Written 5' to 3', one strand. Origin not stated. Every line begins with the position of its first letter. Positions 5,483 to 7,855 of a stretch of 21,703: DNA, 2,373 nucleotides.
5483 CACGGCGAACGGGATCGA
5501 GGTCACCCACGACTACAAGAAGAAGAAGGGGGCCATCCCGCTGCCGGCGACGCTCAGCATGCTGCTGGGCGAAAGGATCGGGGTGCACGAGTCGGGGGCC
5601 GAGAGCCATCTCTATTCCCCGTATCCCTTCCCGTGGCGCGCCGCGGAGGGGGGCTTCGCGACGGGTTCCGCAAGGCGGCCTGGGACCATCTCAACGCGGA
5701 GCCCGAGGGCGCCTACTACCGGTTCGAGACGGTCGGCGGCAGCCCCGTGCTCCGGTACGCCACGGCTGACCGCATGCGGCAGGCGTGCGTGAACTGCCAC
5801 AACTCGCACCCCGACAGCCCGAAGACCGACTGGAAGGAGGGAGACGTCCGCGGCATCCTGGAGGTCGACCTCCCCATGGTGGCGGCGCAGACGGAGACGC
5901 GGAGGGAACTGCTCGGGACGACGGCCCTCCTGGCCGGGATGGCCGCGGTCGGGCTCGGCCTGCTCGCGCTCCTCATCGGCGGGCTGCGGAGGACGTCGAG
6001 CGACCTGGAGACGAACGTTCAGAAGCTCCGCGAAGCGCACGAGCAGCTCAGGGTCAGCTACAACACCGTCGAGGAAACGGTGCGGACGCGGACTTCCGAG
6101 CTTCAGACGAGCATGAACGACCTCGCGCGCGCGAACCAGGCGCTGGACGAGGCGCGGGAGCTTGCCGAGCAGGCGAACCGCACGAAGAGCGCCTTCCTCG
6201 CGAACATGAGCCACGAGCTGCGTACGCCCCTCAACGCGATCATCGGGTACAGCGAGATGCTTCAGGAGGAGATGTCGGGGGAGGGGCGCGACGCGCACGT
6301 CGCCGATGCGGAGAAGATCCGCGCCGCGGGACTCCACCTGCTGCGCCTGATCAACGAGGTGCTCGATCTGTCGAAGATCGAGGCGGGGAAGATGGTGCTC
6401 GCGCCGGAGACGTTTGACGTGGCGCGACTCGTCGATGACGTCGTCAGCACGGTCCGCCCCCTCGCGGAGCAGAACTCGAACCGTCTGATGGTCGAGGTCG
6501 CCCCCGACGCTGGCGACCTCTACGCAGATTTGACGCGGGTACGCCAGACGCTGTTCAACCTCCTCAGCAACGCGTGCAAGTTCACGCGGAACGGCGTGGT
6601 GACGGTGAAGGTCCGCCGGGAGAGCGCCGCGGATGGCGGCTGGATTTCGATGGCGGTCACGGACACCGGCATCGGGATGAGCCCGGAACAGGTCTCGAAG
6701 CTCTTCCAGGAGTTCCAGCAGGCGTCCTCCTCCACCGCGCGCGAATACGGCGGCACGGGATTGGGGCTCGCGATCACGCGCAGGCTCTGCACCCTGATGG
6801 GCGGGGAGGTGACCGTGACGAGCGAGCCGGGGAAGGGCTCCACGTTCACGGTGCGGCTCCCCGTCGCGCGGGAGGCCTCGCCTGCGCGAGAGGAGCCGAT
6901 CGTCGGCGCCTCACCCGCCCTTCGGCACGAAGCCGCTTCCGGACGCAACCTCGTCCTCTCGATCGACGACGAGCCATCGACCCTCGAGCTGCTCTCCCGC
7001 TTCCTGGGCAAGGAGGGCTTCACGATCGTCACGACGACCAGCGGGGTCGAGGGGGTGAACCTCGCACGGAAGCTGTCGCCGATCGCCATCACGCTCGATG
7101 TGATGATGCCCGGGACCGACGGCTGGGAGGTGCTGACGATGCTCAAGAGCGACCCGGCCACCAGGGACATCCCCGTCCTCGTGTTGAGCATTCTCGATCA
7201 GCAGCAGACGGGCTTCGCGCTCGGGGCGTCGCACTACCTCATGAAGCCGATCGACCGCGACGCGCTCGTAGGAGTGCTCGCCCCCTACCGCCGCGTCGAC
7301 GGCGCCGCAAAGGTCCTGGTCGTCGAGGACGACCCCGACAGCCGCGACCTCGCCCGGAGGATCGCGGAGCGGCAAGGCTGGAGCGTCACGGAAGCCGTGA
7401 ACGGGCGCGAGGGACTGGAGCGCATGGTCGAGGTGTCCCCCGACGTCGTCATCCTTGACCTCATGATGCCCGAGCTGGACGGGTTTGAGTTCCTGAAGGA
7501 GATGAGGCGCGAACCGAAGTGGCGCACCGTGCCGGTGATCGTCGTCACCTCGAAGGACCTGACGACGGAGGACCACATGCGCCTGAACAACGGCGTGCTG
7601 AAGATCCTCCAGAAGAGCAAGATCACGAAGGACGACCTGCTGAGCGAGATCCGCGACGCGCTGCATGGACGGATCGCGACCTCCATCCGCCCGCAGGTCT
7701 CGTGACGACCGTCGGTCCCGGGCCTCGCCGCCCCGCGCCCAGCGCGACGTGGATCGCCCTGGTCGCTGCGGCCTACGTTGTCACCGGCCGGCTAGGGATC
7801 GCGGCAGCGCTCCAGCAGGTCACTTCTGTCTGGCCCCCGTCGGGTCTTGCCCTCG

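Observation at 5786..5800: CxxCH heme-c binding motif in a periplasmic DUF3365/Tll0287-like sensor domain of a hybrid kinase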

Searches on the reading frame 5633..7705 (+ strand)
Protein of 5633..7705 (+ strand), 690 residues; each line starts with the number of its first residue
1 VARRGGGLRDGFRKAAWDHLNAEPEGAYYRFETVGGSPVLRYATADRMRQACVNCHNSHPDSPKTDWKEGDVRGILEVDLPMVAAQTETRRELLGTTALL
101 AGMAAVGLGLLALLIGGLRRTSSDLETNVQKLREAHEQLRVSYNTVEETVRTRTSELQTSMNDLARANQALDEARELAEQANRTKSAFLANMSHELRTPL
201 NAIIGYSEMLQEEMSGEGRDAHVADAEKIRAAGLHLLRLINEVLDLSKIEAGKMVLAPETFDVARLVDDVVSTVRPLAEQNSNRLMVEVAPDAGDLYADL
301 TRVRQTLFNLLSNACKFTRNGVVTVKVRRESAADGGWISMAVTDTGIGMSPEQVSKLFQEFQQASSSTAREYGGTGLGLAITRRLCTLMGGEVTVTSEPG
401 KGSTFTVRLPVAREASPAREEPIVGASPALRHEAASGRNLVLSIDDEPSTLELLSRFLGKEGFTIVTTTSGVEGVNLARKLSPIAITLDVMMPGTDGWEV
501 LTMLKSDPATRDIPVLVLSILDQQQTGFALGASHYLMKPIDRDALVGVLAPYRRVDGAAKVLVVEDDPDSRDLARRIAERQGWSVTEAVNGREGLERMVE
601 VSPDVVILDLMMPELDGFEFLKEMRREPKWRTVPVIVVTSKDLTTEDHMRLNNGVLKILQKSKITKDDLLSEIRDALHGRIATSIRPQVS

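Call 6: search_protein_families(library=pfam, proteins=[window:5633-7705:+], max_evalue=0.01)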
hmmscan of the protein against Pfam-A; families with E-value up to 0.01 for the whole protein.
window:5633-7705:+ (690 aa): 7 families
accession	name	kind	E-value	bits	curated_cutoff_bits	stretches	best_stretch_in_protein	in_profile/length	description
PF00072.30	Response_reg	-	9.2e-43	145.4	30.2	2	561-673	1-110/111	Response regulator receiver domain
PF02518.31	HATPase_c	-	8.8e-32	110.3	26.4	1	299-412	2-110/111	Histidine kinase-, DNA gyrase B-, and HSP90-like ATPase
PF00512.31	HisKA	-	2.5e-19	69.5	26.9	1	185-252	2-66/66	His Kinase A (phospho-acceptor) domain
PF11845.13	Tll0287-like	-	1.7e-11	45.2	24.1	1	15-81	76-144/144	Tll0287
PF13581.12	HATPase_c_2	-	0.0022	18.4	27.4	1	302-387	31-110/127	Histidine kinase-like ATPase domain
PF13589.12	HATPase_c_3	-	0.0047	17.4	25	0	322-397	21-92/137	Histidine kinase-, DNA gyrase B-, and HSP90-like ATPase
PF07704.17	PSK_trans_fac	-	0.0066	17.8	28.3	0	567-590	7-30/82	Rv0623-like transcription factor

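Call 50: list_cluster_members(proteins=[P0021, window:5747-7705:+, window:7702-9372:+, window:4856-5236:+, window:2459-4780:+])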
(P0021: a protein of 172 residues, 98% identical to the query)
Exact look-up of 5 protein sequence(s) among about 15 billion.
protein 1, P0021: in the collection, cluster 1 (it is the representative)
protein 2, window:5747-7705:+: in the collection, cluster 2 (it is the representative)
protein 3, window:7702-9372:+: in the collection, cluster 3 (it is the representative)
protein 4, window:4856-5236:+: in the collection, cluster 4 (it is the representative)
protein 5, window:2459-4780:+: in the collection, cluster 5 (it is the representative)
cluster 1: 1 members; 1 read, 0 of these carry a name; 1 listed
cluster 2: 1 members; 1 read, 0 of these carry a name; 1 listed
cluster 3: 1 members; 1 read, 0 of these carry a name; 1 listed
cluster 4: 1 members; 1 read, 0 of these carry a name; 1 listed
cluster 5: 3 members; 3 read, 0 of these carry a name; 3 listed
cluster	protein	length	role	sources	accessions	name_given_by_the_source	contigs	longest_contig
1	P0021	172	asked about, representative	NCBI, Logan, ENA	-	-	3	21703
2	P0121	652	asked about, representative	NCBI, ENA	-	-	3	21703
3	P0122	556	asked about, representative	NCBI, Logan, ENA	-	-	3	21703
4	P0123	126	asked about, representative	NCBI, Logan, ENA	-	-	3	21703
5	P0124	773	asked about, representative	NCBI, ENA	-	-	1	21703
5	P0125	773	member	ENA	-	-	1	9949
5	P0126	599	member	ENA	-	-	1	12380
